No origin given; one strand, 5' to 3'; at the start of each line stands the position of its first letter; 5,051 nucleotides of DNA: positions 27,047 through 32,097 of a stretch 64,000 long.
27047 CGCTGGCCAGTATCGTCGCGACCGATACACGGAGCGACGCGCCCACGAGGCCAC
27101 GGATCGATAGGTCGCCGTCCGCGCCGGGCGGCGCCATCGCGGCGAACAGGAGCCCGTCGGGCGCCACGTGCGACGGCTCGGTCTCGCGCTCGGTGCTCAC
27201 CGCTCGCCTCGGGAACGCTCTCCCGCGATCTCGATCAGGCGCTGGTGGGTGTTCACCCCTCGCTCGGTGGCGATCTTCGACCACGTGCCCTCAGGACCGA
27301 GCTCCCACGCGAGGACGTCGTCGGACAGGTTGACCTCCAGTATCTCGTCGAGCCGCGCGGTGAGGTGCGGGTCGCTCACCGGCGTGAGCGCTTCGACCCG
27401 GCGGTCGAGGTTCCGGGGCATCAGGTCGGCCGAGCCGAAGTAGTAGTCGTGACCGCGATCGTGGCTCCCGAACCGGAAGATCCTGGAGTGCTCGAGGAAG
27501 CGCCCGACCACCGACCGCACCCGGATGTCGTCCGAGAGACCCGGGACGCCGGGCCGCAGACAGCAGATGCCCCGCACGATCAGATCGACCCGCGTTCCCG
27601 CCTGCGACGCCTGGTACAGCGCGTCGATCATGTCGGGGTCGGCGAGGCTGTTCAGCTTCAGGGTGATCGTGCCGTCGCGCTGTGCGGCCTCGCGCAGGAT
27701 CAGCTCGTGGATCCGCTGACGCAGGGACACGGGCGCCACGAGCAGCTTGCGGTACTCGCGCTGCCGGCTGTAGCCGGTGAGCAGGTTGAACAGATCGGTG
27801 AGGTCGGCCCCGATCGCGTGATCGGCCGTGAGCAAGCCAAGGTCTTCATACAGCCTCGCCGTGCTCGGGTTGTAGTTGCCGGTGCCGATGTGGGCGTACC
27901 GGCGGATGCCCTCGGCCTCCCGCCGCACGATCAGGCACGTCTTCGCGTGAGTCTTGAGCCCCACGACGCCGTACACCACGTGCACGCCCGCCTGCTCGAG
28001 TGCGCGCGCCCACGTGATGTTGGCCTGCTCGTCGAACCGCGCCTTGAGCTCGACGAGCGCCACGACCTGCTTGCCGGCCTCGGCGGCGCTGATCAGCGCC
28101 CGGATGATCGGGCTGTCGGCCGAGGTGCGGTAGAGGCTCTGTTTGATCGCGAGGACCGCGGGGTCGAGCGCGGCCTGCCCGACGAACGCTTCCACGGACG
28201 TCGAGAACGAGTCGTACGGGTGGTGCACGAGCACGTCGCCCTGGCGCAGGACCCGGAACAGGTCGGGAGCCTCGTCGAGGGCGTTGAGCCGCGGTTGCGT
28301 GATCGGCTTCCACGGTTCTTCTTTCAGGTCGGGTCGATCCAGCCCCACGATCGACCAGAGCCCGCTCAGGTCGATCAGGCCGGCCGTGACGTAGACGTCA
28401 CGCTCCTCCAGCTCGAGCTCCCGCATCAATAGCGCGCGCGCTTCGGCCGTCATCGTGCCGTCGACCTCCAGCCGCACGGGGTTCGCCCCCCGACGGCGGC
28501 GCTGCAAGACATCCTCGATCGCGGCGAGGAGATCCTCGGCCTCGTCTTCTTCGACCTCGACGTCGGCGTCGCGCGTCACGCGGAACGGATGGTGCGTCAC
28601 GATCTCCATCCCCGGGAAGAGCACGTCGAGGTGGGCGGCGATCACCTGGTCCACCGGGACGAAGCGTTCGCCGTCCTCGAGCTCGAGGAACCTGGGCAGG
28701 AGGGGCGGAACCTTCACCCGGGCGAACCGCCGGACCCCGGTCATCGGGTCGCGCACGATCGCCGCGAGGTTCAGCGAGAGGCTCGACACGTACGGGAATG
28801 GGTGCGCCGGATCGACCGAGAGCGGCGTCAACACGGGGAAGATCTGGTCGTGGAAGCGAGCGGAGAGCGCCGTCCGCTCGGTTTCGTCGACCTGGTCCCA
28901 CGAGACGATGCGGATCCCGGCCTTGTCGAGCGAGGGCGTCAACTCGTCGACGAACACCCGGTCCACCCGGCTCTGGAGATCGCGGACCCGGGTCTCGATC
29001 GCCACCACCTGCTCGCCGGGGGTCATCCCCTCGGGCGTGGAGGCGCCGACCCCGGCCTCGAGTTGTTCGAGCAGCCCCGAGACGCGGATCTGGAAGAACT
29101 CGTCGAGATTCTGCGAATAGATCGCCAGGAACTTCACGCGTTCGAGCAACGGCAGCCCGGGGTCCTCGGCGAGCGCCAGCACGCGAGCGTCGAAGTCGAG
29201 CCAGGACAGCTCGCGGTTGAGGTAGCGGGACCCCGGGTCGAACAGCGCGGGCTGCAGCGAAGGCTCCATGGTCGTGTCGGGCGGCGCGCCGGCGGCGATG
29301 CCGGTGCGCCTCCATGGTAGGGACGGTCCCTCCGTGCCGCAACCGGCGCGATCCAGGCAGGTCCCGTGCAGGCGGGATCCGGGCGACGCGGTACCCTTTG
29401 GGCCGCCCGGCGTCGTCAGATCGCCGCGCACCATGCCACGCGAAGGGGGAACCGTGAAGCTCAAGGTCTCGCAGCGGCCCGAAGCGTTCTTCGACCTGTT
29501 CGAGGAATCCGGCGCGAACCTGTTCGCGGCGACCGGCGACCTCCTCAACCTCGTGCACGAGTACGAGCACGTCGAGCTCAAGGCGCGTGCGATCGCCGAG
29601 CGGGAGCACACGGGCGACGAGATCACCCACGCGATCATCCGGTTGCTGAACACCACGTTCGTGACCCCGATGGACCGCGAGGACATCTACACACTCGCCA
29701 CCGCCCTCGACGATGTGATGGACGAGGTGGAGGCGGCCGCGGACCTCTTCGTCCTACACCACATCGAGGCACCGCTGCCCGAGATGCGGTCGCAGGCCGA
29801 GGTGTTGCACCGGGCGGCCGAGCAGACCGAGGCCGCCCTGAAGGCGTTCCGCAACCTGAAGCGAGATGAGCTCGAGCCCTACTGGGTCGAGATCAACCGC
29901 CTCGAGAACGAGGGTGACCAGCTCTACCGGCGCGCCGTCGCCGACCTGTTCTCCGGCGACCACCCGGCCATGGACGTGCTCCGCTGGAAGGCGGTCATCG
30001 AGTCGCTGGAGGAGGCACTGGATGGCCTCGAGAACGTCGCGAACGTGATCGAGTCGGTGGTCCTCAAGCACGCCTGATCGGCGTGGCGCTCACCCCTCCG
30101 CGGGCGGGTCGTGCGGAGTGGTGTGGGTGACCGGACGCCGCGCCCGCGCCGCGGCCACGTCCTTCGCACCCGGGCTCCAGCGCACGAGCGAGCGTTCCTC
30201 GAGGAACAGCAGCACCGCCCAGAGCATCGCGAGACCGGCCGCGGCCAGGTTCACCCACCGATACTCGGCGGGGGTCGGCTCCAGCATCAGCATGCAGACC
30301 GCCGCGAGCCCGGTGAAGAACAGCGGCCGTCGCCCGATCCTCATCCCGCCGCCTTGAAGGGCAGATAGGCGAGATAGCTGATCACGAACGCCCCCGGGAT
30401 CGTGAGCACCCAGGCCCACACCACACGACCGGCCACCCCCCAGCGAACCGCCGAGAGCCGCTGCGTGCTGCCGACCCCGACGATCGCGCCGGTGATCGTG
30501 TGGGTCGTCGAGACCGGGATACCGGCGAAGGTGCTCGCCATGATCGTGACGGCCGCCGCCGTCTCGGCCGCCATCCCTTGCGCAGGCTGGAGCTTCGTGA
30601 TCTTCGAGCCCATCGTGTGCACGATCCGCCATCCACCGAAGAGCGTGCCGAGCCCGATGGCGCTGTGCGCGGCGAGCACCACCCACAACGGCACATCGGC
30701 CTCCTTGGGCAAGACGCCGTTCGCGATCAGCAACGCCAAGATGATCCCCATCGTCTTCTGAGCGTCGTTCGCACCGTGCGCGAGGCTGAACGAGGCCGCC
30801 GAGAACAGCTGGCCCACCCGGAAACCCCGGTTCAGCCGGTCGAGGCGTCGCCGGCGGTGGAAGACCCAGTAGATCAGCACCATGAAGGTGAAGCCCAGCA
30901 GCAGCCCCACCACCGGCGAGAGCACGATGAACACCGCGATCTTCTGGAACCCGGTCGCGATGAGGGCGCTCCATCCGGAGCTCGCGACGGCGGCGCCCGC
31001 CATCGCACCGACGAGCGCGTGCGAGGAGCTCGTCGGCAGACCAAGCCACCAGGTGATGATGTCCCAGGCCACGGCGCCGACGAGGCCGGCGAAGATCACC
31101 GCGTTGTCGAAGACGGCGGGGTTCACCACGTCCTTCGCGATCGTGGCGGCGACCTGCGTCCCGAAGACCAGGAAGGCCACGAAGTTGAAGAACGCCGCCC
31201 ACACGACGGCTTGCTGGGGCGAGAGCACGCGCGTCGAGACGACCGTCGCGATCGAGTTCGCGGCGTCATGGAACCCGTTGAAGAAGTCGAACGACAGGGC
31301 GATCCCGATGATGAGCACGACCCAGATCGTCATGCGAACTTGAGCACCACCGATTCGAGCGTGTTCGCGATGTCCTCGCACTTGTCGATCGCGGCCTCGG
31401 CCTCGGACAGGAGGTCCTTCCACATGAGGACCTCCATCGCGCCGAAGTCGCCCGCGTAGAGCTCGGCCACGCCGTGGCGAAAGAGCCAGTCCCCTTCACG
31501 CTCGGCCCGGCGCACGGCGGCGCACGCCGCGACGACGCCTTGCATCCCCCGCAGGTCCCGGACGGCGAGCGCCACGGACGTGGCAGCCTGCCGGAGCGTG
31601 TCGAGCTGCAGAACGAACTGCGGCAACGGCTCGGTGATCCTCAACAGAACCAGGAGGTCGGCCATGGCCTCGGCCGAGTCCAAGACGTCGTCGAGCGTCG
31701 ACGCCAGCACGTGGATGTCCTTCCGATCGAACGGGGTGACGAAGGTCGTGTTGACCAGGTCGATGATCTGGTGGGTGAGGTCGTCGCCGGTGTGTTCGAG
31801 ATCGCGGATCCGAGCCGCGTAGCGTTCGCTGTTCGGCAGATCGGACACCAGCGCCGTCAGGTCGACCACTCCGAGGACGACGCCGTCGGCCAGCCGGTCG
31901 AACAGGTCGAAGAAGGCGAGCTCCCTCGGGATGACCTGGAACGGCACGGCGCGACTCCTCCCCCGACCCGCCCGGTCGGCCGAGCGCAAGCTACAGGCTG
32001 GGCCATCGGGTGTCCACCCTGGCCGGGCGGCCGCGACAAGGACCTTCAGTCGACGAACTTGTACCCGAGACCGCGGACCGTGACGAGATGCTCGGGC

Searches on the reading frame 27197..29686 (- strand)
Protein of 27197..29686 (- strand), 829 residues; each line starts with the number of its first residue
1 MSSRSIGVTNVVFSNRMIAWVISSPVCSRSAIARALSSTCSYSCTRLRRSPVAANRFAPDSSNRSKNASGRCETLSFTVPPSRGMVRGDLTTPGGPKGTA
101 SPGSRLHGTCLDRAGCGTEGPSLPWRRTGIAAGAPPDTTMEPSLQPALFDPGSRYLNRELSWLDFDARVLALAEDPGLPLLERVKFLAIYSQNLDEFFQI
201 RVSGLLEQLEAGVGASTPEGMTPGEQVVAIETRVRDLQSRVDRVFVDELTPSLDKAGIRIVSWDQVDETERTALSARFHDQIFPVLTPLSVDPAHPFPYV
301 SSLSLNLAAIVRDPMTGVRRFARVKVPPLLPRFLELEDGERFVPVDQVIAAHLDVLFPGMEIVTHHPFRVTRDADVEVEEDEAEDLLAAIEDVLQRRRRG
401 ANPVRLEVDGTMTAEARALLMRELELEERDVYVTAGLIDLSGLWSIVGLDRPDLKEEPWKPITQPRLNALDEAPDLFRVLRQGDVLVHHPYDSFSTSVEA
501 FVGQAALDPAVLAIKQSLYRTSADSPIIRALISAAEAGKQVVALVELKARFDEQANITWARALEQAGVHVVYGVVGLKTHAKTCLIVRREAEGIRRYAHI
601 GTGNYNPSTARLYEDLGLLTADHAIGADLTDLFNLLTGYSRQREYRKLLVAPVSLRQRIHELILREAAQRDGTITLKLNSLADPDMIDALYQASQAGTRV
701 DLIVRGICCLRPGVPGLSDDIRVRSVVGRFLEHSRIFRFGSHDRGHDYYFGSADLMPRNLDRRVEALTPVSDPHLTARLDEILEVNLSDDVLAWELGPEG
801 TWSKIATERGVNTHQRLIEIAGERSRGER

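Call 79: search_protein_families(library=pfam, proteins=[window:27197-29686:-], max_evalue=0.00001)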
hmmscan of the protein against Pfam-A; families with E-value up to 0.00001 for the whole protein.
window:27197-29686:- (829 aa): 5 families
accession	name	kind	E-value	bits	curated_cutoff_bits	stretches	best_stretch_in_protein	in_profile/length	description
PF17941.7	PP_kinase_C_1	-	3.3e-74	248.5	25.7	1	476-641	2-166/167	Polyphosphate kinase C-terminal domain 1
PF02503.22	PP_kinase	-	7.3e-61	205.5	31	1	270-446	2-183/183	Polyphosphate kinase middle domain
PF13090.12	PP_kinase_C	-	3.4e-59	199.6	25.8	1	648-809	1-165/172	Polyphosphate kinase C-terminal domain 2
PF13089.11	PP_kinase_N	-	8.9e-36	122.9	23.8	1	155-261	1-107/107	Polyphosphate kinase N-terminal domain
PF13091.12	PLDc_2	-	3.3e-10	40.4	27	0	520-634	18-129/132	PLD-like domain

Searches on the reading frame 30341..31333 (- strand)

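Call 79: search_protein_families(library=pfam, proteins=[window:30341-31333:-], max_evalue=0.00001)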
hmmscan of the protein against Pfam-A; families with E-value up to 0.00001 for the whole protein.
window:30341-31333:- (330 aa): 1 family
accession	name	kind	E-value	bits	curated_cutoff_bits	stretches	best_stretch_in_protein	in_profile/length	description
PF01384.25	PHO4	-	2.3e-97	326.6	33.7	1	19-319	1-350/350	Phosphate transporter family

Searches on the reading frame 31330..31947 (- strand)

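Call 79: search_protein_families(library=pfam, proteins=[window:31330-31947:-], max_evalue=0.00001)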
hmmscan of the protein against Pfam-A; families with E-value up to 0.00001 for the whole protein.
window:31330-31947:- (205 aa): 1 family
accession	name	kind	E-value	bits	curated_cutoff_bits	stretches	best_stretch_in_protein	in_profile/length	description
PF01865.21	PhoU_div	-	1.7e-19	70.5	24.4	1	11-202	12-213/214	Protein of unknown function DUF47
